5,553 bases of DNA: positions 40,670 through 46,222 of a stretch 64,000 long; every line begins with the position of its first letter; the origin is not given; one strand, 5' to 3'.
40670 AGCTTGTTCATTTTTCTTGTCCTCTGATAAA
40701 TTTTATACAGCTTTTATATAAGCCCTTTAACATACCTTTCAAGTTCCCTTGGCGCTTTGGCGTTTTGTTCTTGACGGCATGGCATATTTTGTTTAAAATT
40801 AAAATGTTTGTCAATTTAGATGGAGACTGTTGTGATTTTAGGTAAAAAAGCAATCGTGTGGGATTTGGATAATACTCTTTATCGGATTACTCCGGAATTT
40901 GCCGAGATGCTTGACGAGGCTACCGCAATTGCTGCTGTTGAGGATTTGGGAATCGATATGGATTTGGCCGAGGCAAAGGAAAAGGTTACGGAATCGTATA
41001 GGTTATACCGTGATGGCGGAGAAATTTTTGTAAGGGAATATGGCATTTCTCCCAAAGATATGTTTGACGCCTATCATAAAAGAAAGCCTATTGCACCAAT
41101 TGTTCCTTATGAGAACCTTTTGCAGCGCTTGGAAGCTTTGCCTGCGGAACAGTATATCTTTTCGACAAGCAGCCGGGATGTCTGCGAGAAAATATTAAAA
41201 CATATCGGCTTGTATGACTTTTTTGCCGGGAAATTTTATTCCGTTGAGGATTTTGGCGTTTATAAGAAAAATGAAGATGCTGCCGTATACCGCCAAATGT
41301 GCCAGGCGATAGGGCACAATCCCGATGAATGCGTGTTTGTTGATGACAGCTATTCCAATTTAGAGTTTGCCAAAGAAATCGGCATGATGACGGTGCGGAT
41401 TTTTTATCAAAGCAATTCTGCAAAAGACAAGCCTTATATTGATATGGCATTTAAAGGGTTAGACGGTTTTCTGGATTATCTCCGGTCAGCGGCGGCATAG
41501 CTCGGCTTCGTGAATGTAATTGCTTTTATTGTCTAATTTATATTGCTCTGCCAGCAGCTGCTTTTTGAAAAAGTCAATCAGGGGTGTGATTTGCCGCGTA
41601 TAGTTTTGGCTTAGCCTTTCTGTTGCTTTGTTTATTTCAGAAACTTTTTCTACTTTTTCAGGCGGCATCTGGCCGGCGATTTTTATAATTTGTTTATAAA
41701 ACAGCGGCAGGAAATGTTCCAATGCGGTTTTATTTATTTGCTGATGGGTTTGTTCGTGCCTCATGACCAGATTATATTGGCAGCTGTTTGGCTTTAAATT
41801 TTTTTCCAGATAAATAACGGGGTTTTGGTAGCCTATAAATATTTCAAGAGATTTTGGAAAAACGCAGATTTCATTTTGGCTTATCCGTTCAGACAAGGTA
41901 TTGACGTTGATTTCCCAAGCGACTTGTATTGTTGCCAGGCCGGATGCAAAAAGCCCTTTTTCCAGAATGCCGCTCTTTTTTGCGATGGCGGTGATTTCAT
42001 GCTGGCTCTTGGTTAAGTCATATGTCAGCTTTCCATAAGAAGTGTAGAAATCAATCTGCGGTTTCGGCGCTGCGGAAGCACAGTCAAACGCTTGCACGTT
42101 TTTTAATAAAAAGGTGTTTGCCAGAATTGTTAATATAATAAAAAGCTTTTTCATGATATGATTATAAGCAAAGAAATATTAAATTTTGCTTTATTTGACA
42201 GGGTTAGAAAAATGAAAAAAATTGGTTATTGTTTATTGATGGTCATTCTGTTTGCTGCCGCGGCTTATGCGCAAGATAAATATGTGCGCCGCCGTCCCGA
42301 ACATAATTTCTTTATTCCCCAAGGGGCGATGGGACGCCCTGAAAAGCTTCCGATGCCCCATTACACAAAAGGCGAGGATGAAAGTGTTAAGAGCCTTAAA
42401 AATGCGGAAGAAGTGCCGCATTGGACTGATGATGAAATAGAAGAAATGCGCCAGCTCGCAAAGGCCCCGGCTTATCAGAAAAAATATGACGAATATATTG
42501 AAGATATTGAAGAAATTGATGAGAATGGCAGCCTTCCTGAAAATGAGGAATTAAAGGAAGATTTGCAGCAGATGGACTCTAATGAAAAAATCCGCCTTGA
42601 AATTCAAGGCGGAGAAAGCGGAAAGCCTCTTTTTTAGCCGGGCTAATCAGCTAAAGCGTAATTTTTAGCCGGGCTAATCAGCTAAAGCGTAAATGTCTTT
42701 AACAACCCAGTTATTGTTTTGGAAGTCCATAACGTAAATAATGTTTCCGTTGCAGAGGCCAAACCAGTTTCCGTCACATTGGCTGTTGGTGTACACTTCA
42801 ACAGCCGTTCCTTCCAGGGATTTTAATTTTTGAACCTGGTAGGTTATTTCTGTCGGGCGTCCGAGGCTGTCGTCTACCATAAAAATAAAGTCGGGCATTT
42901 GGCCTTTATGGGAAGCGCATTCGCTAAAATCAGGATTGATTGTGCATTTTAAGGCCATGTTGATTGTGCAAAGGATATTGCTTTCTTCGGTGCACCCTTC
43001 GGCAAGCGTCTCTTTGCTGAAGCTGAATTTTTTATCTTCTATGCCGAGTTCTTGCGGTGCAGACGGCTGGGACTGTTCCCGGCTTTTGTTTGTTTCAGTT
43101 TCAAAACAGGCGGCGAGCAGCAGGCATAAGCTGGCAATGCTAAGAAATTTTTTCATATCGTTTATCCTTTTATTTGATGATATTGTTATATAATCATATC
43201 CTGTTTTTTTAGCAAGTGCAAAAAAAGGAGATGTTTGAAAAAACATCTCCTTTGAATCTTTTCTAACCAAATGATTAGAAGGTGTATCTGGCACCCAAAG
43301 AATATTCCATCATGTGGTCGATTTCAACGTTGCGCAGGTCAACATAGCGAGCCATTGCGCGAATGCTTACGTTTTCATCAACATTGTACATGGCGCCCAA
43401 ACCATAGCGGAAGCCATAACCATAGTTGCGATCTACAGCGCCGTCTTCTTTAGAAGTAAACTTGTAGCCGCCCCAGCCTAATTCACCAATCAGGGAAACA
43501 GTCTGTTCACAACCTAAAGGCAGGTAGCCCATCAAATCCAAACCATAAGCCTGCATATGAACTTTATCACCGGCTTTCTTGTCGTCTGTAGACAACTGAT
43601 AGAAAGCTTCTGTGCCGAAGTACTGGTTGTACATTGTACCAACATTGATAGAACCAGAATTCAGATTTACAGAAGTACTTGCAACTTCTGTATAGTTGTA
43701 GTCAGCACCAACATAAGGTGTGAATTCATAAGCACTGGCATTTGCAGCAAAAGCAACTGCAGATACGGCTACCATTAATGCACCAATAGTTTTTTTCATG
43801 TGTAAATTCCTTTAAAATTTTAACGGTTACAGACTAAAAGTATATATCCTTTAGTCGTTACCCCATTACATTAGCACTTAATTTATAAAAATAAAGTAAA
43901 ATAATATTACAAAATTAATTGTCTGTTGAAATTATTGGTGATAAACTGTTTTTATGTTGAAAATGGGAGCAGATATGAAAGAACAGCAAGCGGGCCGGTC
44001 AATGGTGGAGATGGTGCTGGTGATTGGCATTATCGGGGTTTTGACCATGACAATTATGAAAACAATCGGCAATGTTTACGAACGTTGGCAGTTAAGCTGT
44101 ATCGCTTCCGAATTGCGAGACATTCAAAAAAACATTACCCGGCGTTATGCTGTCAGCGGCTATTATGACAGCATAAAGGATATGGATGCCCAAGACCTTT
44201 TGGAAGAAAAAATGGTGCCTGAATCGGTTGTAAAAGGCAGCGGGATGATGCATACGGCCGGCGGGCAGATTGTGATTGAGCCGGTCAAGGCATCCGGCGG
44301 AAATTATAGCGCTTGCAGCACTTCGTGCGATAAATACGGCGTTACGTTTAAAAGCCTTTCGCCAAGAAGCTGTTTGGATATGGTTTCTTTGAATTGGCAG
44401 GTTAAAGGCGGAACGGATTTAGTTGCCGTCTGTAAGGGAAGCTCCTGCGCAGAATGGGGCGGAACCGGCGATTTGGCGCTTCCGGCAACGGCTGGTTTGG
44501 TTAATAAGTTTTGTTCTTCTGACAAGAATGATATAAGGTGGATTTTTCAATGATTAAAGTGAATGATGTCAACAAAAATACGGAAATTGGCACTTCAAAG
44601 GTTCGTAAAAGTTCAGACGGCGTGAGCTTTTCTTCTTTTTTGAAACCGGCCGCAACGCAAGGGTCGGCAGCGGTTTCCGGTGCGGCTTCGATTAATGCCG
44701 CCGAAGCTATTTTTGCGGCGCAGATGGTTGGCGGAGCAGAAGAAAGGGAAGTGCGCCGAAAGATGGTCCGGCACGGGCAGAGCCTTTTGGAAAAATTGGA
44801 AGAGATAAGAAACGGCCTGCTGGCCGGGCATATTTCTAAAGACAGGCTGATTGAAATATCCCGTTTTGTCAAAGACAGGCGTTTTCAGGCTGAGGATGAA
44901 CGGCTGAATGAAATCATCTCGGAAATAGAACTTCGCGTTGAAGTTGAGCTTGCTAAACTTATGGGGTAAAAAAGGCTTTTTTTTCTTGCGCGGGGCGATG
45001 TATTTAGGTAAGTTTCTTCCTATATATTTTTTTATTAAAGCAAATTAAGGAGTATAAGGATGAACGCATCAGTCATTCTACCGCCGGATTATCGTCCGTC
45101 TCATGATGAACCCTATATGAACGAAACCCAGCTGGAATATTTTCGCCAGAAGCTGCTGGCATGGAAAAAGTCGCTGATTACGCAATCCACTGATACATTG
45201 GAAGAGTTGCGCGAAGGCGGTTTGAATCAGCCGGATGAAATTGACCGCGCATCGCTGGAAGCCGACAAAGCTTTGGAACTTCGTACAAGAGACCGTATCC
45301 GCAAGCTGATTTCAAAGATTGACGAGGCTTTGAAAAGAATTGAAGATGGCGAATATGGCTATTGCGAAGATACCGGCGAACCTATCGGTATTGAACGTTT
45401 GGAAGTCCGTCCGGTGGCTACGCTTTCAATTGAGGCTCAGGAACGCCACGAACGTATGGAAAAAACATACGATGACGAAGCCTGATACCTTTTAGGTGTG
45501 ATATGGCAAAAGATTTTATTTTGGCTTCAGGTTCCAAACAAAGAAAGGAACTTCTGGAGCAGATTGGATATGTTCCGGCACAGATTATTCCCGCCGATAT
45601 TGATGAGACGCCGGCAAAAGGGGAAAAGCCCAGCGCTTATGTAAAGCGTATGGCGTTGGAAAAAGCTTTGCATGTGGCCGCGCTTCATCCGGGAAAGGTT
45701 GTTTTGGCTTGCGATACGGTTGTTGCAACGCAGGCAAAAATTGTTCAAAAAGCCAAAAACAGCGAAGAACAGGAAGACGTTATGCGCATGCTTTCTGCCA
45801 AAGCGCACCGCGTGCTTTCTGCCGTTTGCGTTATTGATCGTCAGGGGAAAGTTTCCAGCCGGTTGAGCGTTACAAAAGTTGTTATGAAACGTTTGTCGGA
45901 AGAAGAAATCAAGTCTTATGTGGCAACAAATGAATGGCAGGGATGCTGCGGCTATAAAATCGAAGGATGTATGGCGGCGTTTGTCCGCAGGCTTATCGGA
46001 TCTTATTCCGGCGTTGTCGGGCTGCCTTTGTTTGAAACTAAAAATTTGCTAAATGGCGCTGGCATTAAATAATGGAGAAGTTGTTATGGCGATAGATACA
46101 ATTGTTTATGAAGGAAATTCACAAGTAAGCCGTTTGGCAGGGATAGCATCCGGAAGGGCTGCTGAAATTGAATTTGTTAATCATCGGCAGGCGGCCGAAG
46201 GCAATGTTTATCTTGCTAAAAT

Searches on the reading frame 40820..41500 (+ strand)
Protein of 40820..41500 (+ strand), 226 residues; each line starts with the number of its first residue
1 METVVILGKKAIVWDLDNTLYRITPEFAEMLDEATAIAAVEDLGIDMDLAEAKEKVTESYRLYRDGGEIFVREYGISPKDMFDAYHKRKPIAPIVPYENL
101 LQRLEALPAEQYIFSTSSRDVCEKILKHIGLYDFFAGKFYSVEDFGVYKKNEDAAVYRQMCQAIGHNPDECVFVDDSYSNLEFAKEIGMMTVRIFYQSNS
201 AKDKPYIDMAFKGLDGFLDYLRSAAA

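Call 78: search_protein_families(library=pfam, proteins=[window:40820-41500:+], max_evalue=0.00001)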
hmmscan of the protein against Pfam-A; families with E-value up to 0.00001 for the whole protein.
window:40820-41500:+ (226 aa): 3 families
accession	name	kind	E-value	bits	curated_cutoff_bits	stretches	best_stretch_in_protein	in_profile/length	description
PF00702.32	Hydrolase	-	8.5e-19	69.1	26.4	1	10-188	2-191/191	haloacid dehalogenase-like hydrolase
PF13419.12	HAD_2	-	6.1e-10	39.9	23.8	1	12-192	1-176/178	Haloacid dehalogenase-like hydrolase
PF03031.24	NIF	-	2.6e-06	27.7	21.8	0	99-206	45-143/160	NLI interacting factor-like phosphatase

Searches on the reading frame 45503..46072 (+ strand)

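Call 78: search_protein_families(library=pfam, proteins=[window:45503-46072:+], max_evalue=0.00001)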
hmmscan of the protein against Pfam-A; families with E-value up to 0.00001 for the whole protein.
window:45503-46072:+ (189 aa): 1 family
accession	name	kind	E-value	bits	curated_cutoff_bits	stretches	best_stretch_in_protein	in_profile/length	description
PF02545.19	Maf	-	9.2e-52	175.9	27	1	5-184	2-185/187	Maf-like protein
